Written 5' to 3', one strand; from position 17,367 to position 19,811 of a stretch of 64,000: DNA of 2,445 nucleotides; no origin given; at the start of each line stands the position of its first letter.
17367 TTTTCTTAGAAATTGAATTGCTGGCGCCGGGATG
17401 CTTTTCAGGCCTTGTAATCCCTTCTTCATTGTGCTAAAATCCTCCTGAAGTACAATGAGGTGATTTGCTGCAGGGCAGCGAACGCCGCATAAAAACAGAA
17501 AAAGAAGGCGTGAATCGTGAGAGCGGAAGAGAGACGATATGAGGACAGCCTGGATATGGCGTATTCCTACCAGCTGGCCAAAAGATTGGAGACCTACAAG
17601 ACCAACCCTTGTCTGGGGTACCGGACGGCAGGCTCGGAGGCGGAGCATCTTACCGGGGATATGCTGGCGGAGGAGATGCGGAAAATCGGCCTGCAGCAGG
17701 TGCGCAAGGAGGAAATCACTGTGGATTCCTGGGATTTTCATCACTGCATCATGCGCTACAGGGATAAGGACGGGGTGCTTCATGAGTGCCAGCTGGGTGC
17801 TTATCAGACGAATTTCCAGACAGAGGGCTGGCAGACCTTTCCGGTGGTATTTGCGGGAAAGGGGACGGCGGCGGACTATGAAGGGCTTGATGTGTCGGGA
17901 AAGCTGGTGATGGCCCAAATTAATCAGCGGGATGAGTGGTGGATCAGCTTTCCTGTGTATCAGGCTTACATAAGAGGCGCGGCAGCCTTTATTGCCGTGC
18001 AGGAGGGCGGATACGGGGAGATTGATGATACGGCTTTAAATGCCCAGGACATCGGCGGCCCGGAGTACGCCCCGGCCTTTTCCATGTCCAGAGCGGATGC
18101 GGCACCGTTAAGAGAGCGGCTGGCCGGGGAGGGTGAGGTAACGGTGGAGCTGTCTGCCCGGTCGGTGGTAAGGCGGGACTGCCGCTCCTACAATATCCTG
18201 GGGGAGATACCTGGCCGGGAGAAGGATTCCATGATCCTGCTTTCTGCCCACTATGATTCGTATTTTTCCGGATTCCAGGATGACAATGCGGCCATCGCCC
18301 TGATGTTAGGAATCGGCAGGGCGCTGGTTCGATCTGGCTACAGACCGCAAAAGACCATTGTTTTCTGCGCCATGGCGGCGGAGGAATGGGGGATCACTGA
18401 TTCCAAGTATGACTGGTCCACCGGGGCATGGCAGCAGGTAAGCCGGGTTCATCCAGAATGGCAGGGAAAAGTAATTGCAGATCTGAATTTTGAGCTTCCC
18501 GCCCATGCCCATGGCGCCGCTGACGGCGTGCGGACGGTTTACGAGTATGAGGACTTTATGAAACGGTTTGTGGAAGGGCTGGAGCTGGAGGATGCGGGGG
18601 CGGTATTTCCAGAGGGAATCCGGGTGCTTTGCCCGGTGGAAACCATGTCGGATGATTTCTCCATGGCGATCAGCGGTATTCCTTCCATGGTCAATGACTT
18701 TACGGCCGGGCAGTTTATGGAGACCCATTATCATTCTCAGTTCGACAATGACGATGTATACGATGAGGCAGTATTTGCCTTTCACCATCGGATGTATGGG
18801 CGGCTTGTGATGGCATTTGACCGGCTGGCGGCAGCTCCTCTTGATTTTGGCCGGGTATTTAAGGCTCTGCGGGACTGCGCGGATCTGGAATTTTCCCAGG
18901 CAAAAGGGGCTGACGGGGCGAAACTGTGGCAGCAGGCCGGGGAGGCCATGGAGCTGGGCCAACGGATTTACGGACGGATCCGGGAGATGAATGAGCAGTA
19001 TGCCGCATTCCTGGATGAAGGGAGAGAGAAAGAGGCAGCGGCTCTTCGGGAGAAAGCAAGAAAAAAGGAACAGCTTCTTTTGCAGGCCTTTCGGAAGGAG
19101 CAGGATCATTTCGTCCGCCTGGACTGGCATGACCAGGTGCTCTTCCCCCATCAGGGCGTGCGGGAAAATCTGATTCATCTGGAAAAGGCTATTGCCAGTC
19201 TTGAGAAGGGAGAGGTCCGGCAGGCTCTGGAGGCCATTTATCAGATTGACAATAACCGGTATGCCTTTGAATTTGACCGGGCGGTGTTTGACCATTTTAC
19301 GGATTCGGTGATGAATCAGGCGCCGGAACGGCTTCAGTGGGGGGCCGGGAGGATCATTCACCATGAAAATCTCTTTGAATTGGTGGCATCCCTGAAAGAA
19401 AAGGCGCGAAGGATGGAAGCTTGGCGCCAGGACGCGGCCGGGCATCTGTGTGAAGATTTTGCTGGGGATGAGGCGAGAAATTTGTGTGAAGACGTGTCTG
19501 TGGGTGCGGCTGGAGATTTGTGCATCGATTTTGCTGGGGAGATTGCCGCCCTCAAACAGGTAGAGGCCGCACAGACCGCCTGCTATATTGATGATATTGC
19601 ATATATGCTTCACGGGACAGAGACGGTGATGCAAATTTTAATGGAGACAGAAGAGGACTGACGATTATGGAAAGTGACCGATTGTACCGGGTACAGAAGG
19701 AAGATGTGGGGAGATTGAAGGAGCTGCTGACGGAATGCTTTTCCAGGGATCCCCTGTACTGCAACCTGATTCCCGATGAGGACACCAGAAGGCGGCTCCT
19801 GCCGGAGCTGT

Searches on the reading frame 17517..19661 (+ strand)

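Call 14: search_protein_families(library=pfam, proteins=[window:17517-19661:+], max_evalue=0.001)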
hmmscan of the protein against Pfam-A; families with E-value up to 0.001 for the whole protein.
window:17517-19661:+ (714 aa): 2 families
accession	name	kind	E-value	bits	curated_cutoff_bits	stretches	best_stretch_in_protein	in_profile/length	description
PF04389.22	Peptidase_M28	-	1.6e-16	61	21.3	1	226-418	1-180/193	Peptidase family M28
PF02225.27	PA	-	0.00023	21.7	23.9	1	107-197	2-94/95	PA domain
